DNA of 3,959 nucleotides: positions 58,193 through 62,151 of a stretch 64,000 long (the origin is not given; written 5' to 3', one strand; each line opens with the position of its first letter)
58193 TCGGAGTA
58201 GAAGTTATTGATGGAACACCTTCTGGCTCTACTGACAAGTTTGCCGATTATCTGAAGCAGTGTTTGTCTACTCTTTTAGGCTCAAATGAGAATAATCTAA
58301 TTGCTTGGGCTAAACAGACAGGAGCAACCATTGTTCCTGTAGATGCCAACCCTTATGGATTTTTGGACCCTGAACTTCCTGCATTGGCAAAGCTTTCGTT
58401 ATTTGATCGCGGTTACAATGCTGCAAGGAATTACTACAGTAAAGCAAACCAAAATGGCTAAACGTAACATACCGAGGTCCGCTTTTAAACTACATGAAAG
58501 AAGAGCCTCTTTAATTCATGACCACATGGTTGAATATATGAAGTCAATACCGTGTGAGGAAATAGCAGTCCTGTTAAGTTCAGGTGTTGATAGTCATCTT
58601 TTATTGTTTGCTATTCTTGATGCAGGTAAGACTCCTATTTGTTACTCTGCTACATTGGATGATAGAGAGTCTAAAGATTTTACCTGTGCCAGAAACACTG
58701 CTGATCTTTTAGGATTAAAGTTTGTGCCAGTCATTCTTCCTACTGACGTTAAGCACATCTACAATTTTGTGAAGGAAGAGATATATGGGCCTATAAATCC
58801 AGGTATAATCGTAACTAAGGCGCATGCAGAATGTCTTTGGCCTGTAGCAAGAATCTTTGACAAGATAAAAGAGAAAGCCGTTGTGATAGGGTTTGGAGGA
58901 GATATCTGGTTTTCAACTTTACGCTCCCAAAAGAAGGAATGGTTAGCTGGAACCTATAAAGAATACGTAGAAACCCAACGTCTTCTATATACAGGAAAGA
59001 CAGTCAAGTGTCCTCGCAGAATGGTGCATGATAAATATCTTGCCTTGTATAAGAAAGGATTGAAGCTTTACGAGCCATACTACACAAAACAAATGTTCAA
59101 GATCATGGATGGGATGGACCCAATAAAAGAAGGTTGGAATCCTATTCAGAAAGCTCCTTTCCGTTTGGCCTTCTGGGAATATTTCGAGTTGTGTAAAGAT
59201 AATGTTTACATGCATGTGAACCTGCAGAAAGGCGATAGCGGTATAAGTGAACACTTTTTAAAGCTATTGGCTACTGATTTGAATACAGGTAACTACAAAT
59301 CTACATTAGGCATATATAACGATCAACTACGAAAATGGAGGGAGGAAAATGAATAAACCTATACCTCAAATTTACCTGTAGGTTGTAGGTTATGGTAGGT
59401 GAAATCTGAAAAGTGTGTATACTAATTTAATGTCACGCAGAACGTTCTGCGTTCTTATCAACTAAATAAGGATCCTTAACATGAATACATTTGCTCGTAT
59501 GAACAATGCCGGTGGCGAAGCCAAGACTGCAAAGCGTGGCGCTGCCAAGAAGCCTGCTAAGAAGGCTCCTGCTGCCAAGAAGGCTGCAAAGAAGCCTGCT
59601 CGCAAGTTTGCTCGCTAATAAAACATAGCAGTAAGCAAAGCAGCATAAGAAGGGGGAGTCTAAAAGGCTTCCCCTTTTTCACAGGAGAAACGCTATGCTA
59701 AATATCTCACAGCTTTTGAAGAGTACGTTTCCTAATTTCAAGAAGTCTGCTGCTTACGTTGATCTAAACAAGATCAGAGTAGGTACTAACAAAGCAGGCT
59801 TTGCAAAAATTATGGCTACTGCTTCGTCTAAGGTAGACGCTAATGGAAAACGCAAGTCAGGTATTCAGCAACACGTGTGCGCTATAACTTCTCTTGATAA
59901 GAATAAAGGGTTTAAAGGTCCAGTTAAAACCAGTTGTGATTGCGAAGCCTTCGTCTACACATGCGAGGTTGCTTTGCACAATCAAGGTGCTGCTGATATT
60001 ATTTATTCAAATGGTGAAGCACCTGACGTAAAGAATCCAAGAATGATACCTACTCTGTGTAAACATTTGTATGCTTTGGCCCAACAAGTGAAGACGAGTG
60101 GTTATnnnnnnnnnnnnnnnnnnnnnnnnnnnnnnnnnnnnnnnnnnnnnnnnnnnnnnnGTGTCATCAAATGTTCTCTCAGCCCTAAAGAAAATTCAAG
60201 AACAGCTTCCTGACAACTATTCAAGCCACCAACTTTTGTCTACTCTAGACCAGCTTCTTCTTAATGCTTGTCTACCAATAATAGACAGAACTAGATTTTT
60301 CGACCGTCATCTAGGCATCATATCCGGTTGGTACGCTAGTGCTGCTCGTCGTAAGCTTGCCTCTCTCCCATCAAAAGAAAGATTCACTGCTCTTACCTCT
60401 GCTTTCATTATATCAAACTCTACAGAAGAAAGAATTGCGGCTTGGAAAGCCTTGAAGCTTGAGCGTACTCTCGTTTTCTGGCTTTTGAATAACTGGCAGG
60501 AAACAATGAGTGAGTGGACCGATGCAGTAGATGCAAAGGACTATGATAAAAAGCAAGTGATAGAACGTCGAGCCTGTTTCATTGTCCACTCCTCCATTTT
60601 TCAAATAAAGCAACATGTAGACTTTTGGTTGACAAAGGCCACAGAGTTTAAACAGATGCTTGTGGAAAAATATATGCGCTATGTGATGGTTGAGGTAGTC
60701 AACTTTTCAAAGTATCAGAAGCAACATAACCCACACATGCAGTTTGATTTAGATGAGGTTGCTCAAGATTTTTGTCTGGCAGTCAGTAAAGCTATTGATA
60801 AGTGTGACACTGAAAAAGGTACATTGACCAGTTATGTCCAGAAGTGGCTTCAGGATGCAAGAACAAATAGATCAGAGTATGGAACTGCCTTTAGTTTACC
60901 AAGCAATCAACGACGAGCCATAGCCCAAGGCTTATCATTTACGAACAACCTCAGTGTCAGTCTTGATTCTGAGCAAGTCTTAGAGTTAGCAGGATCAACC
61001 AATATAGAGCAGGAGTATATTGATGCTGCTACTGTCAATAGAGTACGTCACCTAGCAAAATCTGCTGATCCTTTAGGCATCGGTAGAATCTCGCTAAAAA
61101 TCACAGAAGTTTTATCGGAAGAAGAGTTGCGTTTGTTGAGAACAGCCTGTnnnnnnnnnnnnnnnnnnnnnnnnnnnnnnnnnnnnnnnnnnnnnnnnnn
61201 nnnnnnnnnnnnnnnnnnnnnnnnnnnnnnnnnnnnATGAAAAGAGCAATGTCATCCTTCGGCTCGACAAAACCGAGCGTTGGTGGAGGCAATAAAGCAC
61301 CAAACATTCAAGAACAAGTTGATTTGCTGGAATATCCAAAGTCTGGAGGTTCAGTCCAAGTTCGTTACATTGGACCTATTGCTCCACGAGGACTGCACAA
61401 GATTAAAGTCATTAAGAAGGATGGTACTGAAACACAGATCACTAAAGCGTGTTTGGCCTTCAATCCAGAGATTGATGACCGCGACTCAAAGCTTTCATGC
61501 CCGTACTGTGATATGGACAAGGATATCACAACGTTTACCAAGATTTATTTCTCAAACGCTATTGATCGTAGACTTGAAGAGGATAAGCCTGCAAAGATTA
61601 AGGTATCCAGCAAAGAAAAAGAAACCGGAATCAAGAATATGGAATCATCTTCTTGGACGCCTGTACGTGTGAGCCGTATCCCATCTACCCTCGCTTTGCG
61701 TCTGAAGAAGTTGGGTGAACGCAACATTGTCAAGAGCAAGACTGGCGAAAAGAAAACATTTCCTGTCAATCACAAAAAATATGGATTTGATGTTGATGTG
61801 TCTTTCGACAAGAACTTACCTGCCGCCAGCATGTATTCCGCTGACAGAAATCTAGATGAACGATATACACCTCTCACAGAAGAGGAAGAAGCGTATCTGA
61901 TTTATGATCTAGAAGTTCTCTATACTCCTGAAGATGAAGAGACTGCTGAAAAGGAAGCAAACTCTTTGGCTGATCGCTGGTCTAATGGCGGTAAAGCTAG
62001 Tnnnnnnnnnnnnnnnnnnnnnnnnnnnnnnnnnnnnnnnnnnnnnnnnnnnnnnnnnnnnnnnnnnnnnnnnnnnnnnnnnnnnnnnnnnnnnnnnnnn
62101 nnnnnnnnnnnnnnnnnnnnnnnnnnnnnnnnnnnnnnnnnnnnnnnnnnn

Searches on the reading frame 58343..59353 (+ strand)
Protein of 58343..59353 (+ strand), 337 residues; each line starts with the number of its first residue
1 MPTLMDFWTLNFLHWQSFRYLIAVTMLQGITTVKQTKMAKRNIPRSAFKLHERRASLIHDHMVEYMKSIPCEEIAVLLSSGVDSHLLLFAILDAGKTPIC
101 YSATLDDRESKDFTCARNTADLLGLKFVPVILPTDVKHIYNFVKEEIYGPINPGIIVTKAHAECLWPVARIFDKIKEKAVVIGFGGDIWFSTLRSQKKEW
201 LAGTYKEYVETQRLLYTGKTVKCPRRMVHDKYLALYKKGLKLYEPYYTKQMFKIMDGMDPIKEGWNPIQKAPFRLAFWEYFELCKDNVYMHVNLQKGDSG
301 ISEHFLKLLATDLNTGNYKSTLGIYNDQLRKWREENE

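Call 5: search_protein_families(library=pfam, proteins=[window:58343-59353:+], max_evalue=1)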
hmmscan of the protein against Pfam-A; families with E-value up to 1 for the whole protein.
window:58343-59353:+ (337 aa): 2 families
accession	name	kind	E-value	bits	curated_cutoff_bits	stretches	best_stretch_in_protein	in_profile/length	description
PF00733.27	Asn_synthase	-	0.0019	18.4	21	1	73-210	19-152/354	Asparagine synthase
PF06508.19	QueC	-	0.11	12.5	22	1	75-128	3-56/210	Queuosine biosynthesis protein QueC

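Call 6: search_protein_families(library=phrogs, proteins=[window:58343-59353:+], max_evalue=0.01)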
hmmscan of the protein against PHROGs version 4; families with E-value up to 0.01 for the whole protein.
window:58343-59353:+ (337 aa): 3 families
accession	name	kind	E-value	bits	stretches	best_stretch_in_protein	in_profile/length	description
phrog_26038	-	unknown function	1.6e-48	166.8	1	43-330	10-287/291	-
phrog_16728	-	unknown function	4.8e-07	29.9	1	69-135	253-321/579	-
phrog_1550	-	moron, auxiliary metabolic gene and host takeover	0.0024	17.7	1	67-130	141-205/418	QueC-like queuosine biosynthesis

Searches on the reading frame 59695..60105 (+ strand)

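Call 5: search_protein_families(library=pfam, proteins=[window:59695-60105:+], max_evalue=1)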
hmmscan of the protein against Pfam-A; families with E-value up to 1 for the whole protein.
window:59695-60105:+ (137 aa): 1 family
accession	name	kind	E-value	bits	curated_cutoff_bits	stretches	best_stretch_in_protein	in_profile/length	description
PF04434.22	SWIM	-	0.003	17.5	19.6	0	67-88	5-22/38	SWIM zinc finger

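Call 6: search_protein_families(library=phrogs, proteins=[window:59695-60105:+], max_evalue=0.01)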
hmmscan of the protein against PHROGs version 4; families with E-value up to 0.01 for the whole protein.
window:59695-60105:+ (137 aa): 2 families
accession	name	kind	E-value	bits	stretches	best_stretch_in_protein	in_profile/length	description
phrog_18980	-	unknown function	3.2e-24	86.7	1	3-135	82-216/218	-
phrog_4315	-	unknown function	0.0071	16.5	1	70-133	187-249/370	-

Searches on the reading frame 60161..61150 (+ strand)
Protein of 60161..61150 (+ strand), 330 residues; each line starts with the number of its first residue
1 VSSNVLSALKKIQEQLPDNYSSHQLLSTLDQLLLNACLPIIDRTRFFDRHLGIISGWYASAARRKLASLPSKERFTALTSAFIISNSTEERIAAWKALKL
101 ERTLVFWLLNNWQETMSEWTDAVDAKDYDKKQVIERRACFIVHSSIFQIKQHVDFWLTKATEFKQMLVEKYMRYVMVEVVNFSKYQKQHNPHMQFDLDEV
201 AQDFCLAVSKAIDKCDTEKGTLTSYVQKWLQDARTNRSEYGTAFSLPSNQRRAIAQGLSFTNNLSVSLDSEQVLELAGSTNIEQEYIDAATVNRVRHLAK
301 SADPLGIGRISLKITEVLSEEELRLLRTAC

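Call 5: search_protein_families(library=pfam, proteins=[window:60161-61150:+], max_evalue=1)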
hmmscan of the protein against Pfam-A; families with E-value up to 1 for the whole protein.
window:60161-61150:+ (330 aa): 2 families
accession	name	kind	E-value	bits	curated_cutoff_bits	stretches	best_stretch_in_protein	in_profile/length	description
PF04542.20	Sigma70_r2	-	0.00047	20.3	24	1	195-230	21-57/71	Sigma-70 region 2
PF21733.3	Death_3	-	0.046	14.2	27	0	205-235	38-68/106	Death domain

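Call 6: search_protein_families(library=phrogs, proteins=[window:60161-61150:+], max_evalue=0.01)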
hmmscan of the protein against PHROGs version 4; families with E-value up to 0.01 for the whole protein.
window:60161-61150:+ (330 aa): 1 family
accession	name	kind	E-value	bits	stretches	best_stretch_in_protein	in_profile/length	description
phrog_17569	-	transcription regulation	1.9e-48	166.6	1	18-328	5-333/341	RNA polymerase sigma factor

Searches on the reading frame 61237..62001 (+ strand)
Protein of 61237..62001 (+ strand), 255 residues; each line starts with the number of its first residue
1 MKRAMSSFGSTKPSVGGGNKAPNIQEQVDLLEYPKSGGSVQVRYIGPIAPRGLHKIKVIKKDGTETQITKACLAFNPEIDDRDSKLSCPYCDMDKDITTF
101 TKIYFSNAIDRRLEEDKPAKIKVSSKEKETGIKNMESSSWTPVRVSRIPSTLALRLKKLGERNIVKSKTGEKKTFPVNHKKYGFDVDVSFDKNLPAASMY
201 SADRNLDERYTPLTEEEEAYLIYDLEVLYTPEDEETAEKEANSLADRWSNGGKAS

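Call 24: predict_structure(alignment_id=A1)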
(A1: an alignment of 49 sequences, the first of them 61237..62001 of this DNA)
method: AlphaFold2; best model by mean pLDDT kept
length: 255 residues; sequences in the alignment: 49
mean_pLDDT: 90.7   pTM: 0.85
mean pLDDT of the five models: 90.7, 90.5, 90.3, 89.0, 88.7
residues with pLDDT >= 90: 218; 70-90: 12; 50-70: 7; < 50: 18
segments of 3 or more residues with pLDDT < 50: 1-5, 7-18
pLDDT, mean of each block of 10 residues (from residue 1): 42 44 89 94 97 95 93 96 97 96 98 97 97 97 97 96 96 97 97 94 93 97 95 96 92 62
secondary structure, 60 per line:
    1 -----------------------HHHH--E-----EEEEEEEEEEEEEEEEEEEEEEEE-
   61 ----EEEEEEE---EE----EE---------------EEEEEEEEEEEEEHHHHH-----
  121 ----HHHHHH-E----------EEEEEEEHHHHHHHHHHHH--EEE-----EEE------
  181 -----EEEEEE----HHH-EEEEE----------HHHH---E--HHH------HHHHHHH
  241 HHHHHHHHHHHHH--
elements in order: H24-27 E36-59 E65-71 E98-110 H111-115 H125-130 E143-149 H150-161 E164-166 E172-174 E186-191 E200-204 H215-218 H234-253

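Call 28: search_protein_representatives(protein=window:61237-62001:+)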
Query: 255 residues. Proteins with E-value up to 0.001 (for the whole library): 422; up to 1e-10: 339; up to 1e-30: 57. The best 150 are listed.
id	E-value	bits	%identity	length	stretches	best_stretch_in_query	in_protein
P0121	1.7e-80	286.5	53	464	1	3-249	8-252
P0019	2.2e-79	282.9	56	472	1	6-248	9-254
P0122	4.8e-73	262.2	50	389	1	2-252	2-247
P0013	1.6e-71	257.2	50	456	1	5-249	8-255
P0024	1.1e-61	225.0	50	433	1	12-244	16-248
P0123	6.8e-59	215.8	46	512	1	7-248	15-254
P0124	1.8e-58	214.5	50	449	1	19-249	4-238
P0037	5.6e-55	203.0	43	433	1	5-249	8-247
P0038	1.5e-54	201.6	45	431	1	7-244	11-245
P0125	3.5e-46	174.2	40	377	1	8-247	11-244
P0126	1.4e-45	172.3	44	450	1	7-249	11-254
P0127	1.7e-42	162.1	42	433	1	24-247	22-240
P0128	2.6e-42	161.5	47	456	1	20-246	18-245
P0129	1.0e-41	159.6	40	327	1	18-247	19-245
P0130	4.8e-41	157.4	40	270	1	7-245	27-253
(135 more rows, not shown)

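Call 35: search_solved_structures(query=A1, max_evalue=10, show_alignments=0)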
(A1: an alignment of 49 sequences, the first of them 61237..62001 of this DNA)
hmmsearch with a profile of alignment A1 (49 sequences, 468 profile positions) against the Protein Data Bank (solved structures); distinct sequences matched with E-value up to 10: 21.
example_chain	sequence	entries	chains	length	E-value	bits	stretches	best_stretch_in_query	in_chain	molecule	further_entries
29tk_Q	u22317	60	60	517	8.7e-05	24.8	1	231-451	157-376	General transcription factor IIF subunit 1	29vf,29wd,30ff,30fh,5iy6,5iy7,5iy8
9v45_A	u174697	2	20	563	9.6e-05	24.6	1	255-373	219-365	Glycinin G4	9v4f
8k60_F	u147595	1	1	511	0.0043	19.2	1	183-320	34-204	RNA polymerase principal sigma factor HrdB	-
7vpz_F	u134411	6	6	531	0.0046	19.1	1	183-320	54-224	RNA polymerase principal sigma factor HrdB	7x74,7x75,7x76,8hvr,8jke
7vpd_F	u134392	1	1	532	0.0047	19.1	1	183-320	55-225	RNA polymerase sigma factor SigA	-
6zfb_D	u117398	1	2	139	0.018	17.1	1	270-316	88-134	DNA-directed RNA polymerase subunit delta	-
8ouw_3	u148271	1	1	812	0.14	14.2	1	315-401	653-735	DNA replication licensing factor MCM3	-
5gyl_A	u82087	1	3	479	0.17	13.9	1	403-446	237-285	legumin-like protein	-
7z3n_D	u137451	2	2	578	0.27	13.3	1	320-440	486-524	Putative heat shock protein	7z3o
6sr6_A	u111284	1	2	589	0.27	13.2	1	320-440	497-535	Putative heat shock protein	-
5mb9_A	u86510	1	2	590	0.27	13.2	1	320-440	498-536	Putative heat shock protein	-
8as5_A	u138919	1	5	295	0.29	13.1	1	260-370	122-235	Nucleophosmin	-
4o4a_A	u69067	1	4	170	0.35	12.9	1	57-120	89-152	Lipoprotein, putative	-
1od5_A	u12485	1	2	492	0.41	12.7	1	266-326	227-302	GLYCININ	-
2d5f_A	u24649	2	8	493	0.41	12.7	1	266-326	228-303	glycinin A3B4 subunit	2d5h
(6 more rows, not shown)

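Call 46: search_protein_families(library=ncbifam, proteins=[window:61237-62001:+], max_evalue=1)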
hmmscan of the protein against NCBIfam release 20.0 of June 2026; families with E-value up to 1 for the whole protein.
window:61237-62001:+ (255 aa): 0 families

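Call 81: fold_search(model_id=the predicted structure, library=pdb)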
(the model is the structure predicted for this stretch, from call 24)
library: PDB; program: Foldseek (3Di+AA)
matches with E <= 10: 558; with E <= 0.001: 0
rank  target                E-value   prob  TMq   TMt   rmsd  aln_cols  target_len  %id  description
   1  5u8s_3                8.0e-02  0.14  0.18  0.10  17.8       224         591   14  Structure of eukaryotic CMG helicase at a replication fork (released 2017-01-25)
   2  8p62_5                9.5e-02  0.21  0.20  0.09  14.9       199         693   11  S. cerevisiae ssDNA-sCMGE after DNA replication initiation (released 2024-05-29)
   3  9c6g_3                1.4e-01  0.14  0.18  0.10  13.5       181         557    8  Mcm double hexamer from human (released 2025-08-27)
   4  8p63_5                1.4e-01  0.12  0.17  0.08  14.6       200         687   10  S. cerevisiae consensus-sCMGE on ssDNA after DNA replication initiation (released 2024-05-29)
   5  9gjw_3                1.4e-01  0.10  0.16  0.08  16.6       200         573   12  OCCM maturation intermediate stalled with an Arginine Finger mutation in Mcm2 (released 2025-03-05)
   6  1ltl_E                1.6e-01  0.10  0.16  0.16  15.7       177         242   11  THE DODECAMER STRUCTURE OF MCM FROM ARCHAEAL M. THERMOAUTOTROPHICUM (released 2003-05-27)
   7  8s0a_3                1.6e-01  0.10  0.15  0.08  15.2       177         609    8  H. sapiens MCM2-7 hexamer bound to double stranded DNA (released 2024-10-02)
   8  4ywm_A                1.7e-01  0.15  0.19  0.19  13.9       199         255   12  Pyrococcus furiosus MCM N-terminal domain beta-turn triple mutant pentameric ring (released 2015-09-23)
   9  9gjp_3                1.8e-01  0.09  0.16  0.09  15.0       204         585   11  OCCM maturation intermediate stalled with an Arginine Finger mutation in Mcm5: Conformer 2 (released 2025-03-05)
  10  6ptj_5                1.9e-01  0.11  0.18  0.18  14.2       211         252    9  Structure of Ctf4 trimer in complex with one CMG helicase (released 2019-11-20)
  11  6xtx_4                2.0e-01  0.11  0.17  0.09  16.6       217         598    9  CryoEM structure of human CMG bound to ATPgammaS and DNA (released 2020-05-27)
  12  8eag_A                2.2e-01  0.10  0.17  0.24  13.8       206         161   10  SsoMCM hexamer bound to Mg/ADP-BeFx and 12-mer oligo-dT. Class 2 (released 2022-12-14)
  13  6f0l_7                2.4e-01  0.08  0.16  0.07  16.0       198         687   10  S. cerevisiae MCM double hexamer bound to duplex DNA (released 2017-12-06)
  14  6mii_E                2.4e-01  0.08  0.15  0.08  14.3       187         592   11  Crystal structure of minichromosome maintenance protein MCM/DNA complex (released 2019-07-24)
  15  7p30_4                2.4e-01  0.07  0.16  0.08  19.8       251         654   10  3.0 A resolution structure of a DNA-loaded MCM double hexamer (released 2022-02-02)
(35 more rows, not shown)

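Call 84: fold_search(model_id=the predicted structure, library=viral)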
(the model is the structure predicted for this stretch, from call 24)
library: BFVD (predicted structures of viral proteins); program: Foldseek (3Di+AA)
matches with E <= 10: 712; with E <= 0.001: 25
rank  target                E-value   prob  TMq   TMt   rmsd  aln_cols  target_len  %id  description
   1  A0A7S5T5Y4            2.0e-25  1.00  0.85  0.66   3.1       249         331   34  (no name in the UniProt tables at hand)
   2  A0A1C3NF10            2.0e-20  1.00  0.81  0.49   3.8       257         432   33  (no name in the UniProt tables at hand)
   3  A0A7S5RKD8            9.8e-18  1.00  0.75  0.47   4.1       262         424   28  (no name in the UniProt tables at hand)
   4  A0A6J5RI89            2.8e-07  1.00  0.51  0.54   7.4       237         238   19  Uncharacterized protein [uncultured Caudovirales phage]
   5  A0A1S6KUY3            1.4e-06  1.00  0.47  0.45   8.3       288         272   13  D11 protein [Providencia phage vB_PreS_PR1]
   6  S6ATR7                2.2e-06  1.00  0.46  0.37   8.9       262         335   13  SsDNA binding domain protein [Bacillus phage phiNIT1]
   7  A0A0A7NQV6            8.0e-06  1.00  0.45  0.32  10.9       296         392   11  Uncharacterized protein [Lactobacillus phage LfeInf]
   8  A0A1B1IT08            1.3e-05  1.00  0.43  0.41  15.2       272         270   12  (no name in the UniProt tables at hand)
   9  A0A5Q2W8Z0            2.1e-05  1.00  0.41  0.49   9.1       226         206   15  (no name in the UniProt tables at hand)
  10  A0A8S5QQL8            3.9e-05  1.00  0.37  0.30  11.3       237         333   14  Uncharacterized protein [Myoviridae sp. ctgXL3]
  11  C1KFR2                5.2e-05  1.00  0.51  0.35   7.6       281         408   13  SsDNA binding protein [Lactobacillus phage Lb338-1]
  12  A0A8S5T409            6.5e-05  1.00  0.34  0.34  16.9       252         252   12  DNA binding protein [Myoviridae sp. ctqfO1]
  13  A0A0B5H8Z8            6.9e-05  1.00  0.44  0.42   7.8       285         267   13  D11 protein [Vibrio phage phi 3]
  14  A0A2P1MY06            7.7e-05  1.00  0.50  0.32   8.3       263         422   12  Uncharacterized protein [Staphylococcus phage phiSA_BS1]
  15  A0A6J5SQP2            8.2e-05  1.00  0.47  0.44   9.1       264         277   12  Uncharacterized protein [uncultured Caudovirales phage]
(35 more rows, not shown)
